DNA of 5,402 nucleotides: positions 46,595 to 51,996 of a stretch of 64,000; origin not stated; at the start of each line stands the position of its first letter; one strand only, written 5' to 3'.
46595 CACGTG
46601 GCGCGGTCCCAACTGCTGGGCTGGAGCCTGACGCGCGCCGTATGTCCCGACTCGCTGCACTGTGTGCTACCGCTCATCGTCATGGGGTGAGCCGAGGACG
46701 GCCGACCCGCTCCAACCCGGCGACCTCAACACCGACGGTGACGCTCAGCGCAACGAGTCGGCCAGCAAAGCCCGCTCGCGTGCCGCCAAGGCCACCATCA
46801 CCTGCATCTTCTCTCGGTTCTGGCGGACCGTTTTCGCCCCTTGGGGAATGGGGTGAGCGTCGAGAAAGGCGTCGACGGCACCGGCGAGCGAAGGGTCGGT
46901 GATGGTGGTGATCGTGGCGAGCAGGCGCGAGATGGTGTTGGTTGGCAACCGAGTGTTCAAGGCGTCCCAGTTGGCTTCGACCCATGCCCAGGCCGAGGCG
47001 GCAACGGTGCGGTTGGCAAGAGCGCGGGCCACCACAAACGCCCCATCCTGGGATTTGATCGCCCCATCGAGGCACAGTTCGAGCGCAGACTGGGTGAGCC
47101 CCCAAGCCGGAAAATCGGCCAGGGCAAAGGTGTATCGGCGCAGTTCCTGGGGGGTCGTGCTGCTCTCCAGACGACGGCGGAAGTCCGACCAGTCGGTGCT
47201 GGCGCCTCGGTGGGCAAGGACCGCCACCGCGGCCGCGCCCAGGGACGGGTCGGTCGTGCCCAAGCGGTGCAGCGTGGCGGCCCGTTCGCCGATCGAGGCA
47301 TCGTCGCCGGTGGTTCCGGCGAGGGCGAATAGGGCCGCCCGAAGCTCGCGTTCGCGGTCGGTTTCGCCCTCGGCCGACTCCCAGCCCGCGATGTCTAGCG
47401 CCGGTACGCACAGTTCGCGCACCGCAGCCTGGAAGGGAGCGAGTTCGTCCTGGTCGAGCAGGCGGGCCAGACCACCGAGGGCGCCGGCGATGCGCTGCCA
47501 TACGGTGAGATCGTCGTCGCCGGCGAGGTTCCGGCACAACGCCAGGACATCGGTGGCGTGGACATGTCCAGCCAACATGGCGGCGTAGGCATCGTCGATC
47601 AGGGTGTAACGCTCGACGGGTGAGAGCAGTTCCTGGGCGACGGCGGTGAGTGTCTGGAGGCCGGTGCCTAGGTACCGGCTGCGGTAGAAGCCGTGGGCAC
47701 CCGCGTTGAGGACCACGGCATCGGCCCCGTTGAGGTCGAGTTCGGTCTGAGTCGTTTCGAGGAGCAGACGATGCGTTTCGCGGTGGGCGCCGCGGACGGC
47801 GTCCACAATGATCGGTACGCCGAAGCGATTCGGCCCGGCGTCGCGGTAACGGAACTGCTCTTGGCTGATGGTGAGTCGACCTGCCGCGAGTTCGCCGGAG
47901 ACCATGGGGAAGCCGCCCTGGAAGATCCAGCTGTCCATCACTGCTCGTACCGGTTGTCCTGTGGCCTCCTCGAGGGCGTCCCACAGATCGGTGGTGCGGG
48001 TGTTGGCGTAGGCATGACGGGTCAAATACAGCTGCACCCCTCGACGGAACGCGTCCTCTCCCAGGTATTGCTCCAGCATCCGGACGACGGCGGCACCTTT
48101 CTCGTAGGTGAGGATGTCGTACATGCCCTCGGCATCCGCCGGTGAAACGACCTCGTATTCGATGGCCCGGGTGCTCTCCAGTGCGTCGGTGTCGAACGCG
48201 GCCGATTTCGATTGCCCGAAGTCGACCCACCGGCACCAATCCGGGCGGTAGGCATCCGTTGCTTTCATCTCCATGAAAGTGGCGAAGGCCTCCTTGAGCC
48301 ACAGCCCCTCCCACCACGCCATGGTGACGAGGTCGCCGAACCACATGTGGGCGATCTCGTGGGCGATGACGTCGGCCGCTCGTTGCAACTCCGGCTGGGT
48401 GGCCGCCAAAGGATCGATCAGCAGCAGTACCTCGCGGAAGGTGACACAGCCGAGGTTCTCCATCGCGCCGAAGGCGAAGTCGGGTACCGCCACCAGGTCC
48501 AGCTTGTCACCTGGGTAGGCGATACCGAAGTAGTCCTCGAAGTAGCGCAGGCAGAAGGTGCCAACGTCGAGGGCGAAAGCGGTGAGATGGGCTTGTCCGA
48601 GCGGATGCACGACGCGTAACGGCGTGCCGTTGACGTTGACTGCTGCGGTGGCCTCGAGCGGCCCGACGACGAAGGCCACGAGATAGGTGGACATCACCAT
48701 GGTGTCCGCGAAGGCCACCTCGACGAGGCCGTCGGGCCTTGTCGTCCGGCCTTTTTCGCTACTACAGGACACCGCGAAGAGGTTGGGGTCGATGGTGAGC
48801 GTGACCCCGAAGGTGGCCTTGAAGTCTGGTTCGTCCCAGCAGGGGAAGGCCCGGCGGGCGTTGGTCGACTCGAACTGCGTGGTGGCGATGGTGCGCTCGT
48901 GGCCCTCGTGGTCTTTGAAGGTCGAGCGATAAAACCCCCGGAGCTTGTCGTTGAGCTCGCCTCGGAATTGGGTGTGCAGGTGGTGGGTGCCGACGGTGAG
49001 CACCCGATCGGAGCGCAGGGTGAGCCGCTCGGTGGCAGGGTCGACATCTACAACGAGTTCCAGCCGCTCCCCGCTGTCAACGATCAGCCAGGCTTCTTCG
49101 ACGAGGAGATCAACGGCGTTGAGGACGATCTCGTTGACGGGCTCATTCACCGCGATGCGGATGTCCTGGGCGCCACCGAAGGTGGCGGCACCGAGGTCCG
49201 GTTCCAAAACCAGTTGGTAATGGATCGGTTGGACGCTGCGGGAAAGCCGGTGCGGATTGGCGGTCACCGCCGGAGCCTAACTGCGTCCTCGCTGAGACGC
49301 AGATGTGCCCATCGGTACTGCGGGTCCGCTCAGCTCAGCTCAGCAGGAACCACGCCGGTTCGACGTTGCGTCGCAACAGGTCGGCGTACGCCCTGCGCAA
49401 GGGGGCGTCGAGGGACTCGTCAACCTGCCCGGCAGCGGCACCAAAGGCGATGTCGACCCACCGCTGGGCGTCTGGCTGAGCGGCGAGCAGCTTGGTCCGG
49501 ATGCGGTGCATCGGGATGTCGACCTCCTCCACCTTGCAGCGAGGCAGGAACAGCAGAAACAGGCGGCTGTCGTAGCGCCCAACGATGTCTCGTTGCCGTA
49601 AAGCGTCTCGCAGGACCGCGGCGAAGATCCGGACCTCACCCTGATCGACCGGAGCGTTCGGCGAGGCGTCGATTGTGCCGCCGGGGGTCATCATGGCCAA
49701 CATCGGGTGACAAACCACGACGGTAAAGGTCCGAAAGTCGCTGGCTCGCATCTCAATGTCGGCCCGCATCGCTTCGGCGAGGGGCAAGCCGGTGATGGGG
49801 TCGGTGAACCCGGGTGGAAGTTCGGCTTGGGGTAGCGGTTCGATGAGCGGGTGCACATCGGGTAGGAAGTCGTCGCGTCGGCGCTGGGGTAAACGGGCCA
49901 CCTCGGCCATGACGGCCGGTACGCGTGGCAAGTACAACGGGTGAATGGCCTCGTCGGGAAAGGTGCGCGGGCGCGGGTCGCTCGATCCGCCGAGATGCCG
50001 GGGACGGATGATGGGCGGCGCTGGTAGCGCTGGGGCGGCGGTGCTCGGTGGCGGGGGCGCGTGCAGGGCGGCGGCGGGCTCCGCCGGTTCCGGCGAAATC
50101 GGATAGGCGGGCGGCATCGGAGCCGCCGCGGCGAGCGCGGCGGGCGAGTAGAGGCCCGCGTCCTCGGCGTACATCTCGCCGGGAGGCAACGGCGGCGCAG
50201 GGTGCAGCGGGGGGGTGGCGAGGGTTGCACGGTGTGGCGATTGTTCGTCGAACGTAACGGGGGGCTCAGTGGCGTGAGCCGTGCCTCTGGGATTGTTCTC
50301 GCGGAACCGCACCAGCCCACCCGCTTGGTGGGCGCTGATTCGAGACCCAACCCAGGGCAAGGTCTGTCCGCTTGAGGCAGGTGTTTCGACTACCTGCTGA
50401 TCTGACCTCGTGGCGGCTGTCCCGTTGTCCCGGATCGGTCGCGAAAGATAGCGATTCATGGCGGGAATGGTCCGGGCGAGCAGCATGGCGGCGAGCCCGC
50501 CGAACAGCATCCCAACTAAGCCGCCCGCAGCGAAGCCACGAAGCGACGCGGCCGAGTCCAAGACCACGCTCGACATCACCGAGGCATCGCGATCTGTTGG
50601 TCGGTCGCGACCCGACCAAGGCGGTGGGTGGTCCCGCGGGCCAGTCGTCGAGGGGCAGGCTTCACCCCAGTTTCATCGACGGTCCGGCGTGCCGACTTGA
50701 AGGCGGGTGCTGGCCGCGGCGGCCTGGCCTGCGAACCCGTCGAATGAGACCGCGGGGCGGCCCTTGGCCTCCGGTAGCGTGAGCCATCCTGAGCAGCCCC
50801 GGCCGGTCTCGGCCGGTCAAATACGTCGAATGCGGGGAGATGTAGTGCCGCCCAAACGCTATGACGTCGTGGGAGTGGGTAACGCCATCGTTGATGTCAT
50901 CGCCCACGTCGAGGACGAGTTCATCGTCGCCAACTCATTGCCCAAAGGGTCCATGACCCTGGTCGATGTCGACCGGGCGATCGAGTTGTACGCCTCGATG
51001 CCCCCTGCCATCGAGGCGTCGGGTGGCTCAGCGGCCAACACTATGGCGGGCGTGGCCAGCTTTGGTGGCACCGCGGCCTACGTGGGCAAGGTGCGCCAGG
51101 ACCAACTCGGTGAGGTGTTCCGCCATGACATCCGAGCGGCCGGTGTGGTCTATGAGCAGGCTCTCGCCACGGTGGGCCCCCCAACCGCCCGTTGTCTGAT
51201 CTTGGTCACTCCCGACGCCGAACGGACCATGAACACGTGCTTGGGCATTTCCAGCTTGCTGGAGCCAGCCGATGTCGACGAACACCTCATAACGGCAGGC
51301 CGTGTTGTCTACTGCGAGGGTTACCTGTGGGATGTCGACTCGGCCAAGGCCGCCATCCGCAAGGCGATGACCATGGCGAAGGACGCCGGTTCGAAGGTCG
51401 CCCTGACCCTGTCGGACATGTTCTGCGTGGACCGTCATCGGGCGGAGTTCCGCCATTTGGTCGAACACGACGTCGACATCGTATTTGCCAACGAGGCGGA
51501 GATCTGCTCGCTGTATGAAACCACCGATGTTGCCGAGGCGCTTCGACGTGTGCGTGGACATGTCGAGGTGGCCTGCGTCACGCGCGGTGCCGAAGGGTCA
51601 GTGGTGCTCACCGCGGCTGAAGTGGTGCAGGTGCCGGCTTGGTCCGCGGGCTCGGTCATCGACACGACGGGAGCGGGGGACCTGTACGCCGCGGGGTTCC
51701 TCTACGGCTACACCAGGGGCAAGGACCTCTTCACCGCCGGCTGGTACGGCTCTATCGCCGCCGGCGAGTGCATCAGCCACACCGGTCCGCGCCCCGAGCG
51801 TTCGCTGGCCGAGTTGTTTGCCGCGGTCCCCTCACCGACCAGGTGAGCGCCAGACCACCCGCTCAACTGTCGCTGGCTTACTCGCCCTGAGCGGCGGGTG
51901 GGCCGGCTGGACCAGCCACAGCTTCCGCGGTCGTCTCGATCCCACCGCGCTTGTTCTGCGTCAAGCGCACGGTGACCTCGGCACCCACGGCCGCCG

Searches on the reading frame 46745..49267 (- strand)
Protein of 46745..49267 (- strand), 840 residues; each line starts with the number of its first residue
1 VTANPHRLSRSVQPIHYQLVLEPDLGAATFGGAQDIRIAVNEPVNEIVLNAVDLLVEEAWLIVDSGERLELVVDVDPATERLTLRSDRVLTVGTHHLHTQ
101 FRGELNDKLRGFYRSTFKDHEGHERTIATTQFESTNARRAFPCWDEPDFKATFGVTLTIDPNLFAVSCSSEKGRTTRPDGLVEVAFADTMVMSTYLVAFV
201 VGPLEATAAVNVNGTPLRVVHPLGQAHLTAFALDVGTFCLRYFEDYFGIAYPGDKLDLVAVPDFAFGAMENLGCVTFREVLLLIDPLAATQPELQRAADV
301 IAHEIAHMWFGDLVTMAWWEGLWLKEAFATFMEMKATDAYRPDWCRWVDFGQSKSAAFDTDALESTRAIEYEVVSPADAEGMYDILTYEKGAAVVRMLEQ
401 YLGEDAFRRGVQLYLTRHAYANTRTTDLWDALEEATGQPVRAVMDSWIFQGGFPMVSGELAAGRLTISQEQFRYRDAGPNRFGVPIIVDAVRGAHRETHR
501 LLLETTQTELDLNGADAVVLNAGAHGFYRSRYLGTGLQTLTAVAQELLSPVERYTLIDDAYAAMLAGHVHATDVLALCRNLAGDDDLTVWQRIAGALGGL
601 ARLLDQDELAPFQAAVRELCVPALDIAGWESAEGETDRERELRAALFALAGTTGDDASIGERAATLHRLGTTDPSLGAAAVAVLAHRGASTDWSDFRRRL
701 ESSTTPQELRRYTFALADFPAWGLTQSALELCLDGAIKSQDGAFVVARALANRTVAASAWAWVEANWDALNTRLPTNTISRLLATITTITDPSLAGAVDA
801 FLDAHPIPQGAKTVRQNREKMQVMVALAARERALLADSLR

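Call 69: search_protein_families(library=pfam, proteins=[window:46745-49267:-], max_evalue=0.0001)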
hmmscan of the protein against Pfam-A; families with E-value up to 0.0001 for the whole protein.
window:46745-49267:- (840 aa): 3 families
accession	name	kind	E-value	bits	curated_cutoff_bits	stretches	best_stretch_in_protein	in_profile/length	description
PF01433.26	Peptidase_M1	-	7.3e-77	258.3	27.7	1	231-447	1-218/218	Peptidase family M1 domain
PF11838.14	ERAP1_C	-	2e-52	179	38.2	1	518-822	2-317/318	ERAP1-like C-terminal domain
PF17900.6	Peptidase_M1_N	-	1.9e-43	149.2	25.8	1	13-196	1-186/186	Peptidase M1 N-terminal domain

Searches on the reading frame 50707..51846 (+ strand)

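Call 69: search_protein_families(library=pfam, proteins=[window:50707-51846:+], max_evalue=0.0001)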
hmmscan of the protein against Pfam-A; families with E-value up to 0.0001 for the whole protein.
window:50707-51846:+ (379 aa): 1 family
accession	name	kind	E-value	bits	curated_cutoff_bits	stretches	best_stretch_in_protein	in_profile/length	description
PF00294.29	PfkB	-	1.3e-43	149.9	25.8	1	105-362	35-296/302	pfkB family carbohydrate kinase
